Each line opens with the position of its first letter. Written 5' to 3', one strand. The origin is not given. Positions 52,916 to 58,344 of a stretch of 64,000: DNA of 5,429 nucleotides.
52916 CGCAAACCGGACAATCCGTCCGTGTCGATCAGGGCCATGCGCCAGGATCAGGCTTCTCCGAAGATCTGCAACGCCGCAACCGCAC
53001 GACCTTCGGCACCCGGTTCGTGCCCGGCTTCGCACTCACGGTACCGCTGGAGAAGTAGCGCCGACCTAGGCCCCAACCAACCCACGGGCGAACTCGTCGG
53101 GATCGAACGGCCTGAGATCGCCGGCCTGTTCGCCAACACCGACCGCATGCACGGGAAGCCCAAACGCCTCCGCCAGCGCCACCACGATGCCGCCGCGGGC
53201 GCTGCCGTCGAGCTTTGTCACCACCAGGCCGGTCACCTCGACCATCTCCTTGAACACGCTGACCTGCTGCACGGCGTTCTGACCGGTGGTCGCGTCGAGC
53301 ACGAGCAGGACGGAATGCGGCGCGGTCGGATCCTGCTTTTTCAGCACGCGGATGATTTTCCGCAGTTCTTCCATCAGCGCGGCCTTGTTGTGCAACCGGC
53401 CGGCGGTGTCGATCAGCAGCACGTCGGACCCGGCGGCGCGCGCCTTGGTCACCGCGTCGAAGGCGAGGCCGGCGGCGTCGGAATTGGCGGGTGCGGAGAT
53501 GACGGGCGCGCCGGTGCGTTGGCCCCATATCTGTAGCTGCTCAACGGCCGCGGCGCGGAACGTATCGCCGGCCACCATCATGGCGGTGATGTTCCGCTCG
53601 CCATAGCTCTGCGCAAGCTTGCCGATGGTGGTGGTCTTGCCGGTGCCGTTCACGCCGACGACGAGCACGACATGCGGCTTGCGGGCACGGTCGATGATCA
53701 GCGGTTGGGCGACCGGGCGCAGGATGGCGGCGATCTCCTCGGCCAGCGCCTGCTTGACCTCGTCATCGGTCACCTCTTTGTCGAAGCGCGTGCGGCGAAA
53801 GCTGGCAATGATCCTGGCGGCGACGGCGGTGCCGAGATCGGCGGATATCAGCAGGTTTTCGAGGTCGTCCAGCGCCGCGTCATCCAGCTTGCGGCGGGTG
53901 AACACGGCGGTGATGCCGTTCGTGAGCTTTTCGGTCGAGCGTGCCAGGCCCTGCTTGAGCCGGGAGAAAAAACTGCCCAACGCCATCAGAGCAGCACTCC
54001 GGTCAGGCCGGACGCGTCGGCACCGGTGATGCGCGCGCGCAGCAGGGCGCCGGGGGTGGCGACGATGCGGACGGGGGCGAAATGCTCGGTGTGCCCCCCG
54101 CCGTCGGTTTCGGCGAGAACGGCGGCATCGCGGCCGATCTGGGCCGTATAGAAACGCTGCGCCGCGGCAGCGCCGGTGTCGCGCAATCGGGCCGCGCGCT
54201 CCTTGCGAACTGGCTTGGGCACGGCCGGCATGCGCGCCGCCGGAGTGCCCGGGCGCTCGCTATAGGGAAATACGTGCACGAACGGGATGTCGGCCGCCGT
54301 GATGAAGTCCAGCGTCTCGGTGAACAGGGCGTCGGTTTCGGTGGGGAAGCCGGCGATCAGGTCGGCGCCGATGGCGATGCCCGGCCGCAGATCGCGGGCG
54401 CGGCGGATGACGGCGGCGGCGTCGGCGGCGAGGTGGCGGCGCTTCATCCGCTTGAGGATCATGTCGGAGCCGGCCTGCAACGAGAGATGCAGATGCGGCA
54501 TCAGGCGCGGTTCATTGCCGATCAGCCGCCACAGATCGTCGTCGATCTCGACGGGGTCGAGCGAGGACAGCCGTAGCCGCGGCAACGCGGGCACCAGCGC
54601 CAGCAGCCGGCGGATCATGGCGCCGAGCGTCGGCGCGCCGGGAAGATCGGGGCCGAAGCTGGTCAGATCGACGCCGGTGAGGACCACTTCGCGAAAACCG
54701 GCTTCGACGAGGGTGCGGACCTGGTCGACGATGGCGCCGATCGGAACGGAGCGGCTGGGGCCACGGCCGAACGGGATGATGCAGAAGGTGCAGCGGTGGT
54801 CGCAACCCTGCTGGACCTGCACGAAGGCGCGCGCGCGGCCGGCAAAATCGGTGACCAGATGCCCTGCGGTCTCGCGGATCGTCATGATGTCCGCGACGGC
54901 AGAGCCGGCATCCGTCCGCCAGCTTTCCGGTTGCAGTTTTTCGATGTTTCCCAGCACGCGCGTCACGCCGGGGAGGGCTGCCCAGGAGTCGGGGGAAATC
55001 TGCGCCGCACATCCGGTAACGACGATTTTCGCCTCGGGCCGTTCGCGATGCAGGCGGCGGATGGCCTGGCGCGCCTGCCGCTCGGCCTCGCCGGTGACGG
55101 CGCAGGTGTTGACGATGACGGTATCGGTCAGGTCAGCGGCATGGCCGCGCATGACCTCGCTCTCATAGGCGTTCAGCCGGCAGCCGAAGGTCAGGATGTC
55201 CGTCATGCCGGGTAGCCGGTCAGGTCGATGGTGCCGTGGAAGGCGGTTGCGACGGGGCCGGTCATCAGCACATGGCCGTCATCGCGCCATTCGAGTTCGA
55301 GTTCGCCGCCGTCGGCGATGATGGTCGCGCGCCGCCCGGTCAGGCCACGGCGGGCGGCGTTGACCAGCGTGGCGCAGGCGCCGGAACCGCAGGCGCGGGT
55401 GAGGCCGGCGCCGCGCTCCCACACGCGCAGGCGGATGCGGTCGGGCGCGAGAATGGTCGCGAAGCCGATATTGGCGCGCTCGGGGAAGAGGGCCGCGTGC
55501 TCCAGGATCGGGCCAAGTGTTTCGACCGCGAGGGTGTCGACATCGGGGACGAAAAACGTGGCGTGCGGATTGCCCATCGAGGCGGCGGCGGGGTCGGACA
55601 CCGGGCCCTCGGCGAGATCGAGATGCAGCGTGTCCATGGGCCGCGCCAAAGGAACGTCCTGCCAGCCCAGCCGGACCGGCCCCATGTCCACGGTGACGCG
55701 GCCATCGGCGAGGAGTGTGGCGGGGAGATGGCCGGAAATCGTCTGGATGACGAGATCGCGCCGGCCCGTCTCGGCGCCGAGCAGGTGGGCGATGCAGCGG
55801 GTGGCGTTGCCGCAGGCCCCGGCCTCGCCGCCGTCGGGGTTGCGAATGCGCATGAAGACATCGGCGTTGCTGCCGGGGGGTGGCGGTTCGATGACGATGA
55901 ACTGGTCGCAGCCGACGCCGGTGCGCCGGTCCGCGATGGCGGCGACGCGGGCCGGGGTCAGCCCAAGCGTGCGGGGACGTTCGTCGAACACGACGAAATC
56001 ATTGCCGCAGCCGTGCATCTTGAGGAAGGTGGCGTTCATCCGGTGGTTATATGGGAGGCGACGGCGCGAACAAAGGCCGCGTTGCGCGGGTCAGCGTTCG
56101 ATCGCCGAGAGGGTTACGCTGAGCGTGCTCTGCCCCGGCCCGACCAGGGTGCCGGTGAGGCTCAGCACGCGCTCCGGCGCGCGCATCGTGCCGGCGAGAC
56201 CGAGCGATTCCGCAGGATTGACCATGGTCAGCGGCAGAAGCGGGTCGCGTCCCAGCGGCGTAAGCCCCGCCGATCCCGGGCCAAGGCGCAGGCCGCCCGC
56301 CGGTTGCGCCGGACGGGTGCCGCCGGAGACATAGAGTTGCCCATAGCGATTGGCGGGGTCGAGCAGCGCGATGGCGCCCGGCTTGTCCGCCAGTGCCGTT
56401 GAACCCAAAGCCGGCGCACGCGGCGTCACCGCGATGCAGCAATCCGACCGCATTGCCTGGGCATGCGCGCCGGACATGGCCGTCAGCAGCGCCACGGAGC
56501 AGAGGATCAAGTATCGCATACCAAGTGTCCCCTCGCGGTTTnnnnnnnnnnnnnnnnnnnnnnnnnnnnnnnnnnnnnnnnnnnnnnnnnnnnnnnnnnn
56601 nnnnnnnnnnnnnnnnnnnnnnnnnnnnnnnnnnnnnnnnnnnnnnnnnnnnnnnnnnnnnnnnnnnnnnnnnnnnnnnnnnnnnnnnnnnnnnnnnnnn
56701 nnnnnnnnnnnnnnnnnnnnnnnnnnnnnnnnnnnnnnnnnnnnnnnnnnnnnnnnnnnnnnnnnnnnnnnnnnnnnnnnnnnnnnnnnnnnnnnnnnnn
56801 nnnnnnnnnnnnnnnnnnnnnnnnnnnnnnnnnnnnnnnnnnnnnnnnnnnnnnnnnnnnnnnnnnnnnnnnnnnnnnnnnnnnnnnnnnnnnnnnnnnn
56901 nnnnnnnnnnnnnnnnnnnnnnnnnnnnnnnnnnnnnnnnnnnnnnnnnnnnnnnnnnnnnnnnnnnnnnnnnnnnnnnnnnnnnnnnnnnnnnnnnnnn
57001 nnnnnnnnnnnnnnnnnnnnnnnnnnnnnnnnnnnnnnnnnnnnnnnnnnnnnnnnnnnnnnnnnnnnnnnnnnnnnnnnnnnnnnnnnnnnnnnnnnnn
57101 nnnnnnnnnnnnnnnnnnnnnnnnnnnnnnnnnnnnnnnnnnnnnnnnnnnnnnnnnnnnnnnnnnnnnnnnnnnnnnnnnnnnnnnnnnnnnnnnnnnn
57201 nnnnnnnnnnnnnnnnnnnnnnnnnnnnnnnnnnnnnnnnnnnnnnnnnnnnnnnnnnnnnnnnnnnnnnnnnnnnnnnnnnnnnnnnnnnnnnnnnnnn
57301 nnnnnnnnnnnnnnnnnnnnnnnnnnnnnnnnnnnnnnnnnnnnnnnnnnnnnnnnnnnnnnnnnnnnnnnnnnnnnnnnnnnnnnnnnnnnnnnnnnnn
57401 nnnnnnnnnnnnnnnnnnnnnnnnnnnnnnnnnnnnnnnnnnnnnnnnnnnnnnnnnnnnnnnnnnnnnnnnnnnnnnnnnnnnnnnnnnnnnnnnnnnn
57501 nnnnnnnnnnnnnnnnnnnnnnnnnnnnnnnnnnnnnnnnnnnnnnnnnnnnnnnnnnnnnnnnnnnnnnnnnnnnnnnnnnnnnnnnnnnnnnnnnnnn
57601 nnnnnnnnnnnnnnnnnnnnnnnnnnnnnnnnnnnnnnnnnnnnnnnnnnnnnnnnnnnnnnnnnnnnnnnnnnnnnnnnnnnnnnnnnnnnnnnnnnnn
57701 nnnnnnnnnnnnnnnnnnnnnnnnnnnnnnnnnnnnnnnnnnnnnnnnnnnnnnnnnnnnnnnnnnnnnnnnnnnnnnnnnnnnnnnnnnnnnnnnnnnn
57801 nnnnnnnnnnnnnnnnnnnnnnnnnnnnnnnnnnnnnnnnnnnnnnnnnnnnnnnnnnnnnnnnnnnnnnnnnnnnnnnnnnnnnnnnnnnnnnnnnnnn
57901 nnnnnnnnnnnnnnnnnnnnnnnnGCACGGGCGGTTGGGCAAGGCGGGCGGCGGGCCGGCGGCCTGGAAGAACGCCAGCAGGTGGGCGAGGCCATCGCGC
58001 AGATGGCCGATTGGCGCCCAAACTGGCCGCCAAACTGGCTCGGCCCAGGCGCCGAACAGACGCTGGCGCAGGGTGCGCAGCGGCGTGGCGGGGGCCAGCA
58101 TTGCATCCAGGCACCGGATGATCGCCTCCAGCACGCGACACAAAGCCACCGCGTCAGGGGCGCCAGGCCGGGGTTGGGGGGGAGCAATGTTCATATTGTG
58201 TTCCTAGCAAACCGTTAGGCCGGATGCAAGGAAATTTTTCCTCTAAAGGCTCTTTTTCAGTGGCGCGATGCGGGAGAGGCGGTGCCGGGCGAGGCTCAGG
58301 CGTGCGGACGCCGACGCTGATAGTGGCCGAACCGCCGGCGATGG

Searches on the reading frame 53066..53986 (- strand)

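Call 36: search_protein_families(library=ncbifam, proteins=[window:53066-53986:-], max_evalue=1e-10)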
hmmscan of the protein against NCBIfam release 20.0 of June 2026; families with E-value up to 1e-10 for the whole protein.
window:53066-53986:- (306 aa): 9 families
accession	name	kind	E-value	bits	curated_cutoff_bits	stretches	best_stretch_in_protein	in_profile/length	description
TIGR00064.1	ftsY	equivalog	9.6e-97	323.6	260.7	1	34-303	2-278/279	signal recognition particle-docking protein FtsY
TIGR00959.1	ffh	equivalog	9.6e-62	209.2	473.2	1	19-305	6-295/428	signal recognition particle protein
TIGR01425.1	SRP54_euk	equivalog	4.3e-46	157.6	576.25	1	39-305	31-295/428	signal recognition particle protein SRP54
TIGR03499.1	FlhF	equivalog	4.8e-21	76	174.15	1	18-196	117-286/286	flagellar biosynthesis GTPase FlhF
NF009367.0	PRK12724.1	equivalog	1.1e-17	64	718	1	103-285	222-395/433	flagellar biosynthesis regulator FlhF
NF011312.0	PRK14723.1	equivalog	9.1e-14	50.9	951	1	106-287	187-361/768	flagellar biosynthesis regulator FlhF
NF009366.0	PRK12723.1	equivalog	7.9e-13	48.3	585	1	33-271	105-334/388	flagellar biosynthesis regulator FlhF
NF005230.0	PRK06731.1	equivalog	2e-12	46.9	553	1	106-273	88-246/281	flagellar biosynthesis regulator FlhF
NF009368.0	PRK12726.1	equivalog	3.9e-12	46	832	1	105-285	207-378/407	flagellar biosynthesis regulator FlhF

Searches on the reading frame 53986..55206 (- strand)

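Call 36: search_protein_families(library=ncbifam, proteins=[window:53986-55206:-], max_evalue=1e-10)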
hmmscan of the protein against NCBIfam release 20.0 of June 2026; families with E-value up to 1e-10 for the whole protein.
window:53986-55206:- (406 aa): 8 families
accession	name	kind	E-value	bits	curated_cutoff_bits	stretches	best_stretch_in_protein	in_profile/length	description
TIGR01579.1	MiaB-like-C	equivalog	9.8e-119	397.3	357.05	1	4-382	1-401/416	tRNA (N(6)-L-threonylcarbamoyladenosine(37)-C(2))-methylthiotransferase MtaB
TIGR00089.1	TIGR00089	subfamily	2e-94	316.9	251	1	4-402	4-428/429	MiaB/RimO family radical SAM methylthiotransferase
TIGR01574.1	miaB-methiolase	equivalog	1.5e-64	218.6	355.3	1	4-368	4-389/437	tRNA (N6-isopentenyl adenosine(37)-C2)-methylthiotransferase MiaB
TIGR01125.1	TIGR01125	equivalog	2e-57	195.2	356.95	1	23-367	33-379/432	30S ribosomal protein S12 methylthiotransferase RimO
TIGR01578.1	MiaB-like-B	hypoth_equivalog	9.7e-52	176.1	314.7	1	6-373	6-380/421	tRNA (N(6)-L-threonylcarbamoyladenosine(37)-C(2))-methylthiotransferase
NF010916.0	PRK14336.1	equivalog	3.6e-47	161.1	606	1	8-367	10-367/418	tRNA (N6-isopentenyl adenosine(37)-C2)-methylthiotransferase MiaB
TIGR04013.1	B12_SAM_MJ_1487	hypoth_equivalog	9.4e-17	60.9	251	1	124-339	149-367/382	TIGR04013 family B12-binding domain/radical SAM domain-containing protein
TIGR04014.1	B12_SAM_MJ_0865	equivalog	2.4e-15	56.2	360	1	125-326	159-357/434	methyl-coenzyme M reductase glutamine C-methyltransferase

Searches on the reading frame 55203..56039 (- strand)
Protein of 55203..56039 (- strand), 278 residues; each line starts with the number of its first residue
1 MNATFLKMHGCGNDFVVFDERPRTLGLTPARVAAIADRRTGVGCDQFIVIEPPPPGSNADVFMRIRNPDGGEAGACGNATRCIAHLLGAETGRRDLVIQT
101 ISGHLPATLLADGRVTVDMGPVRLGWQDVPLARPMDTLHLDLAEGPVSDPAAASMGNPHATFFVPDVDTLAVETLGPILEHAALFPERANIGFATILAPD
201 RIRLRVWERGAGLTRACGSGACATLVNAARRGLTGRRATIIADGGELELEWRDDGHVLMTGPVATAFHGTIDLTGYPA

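Call 36: search_protein_families(library=ncbifam, proteins=[window:55203-56039:-], max_evalue=1e-10)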
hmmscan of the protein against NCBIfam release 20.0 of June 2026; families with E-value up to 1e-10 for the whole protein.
window:55203-56039:- (278 aa): 2 families
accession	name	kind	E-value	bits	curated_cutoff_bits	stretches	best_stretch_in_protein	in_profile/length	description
TIGR00652.1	DapF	equivalog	2.2e-75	253.6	114.65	1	4-271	2-268/270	diaminopimelate epimerase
NF038284.1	bifunc_DapF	exception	3.5e-22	79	350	1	44-263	43-254/254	bifunctional diaminopimelate epimerase/glutamate racemase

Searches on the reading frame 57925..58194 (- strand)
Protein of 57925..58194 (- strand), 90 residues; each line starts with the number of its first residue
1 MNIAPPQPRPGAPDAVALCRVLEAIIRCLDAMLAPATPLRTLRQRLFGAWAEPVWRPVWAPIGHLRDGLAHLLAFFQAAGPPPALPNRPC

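Call 56: search_protein_representatives(protein=window:57925-58194:-)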
Query: 90 residues. Proteins with E-value up to 0.001 (for the whole library): 7; up to 1e-10: 3; up to 1e-30: 1. The best 7 are listed.
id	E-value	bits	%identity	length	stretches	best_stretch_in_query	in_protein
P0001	5.4e-39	149.0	90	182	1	1-90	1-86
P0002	4.9e-22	94.6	36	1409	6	42-65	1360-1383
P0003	1.3e-14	70.8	54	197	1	1-89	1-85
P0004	1.9e-05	41.4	36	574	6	32-65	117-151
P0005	3.4e-05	40.5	30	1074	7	54-81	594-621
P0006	9.7e-05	39.1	33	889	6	37-73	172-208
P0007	5.5e-04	36.7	36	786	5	34-65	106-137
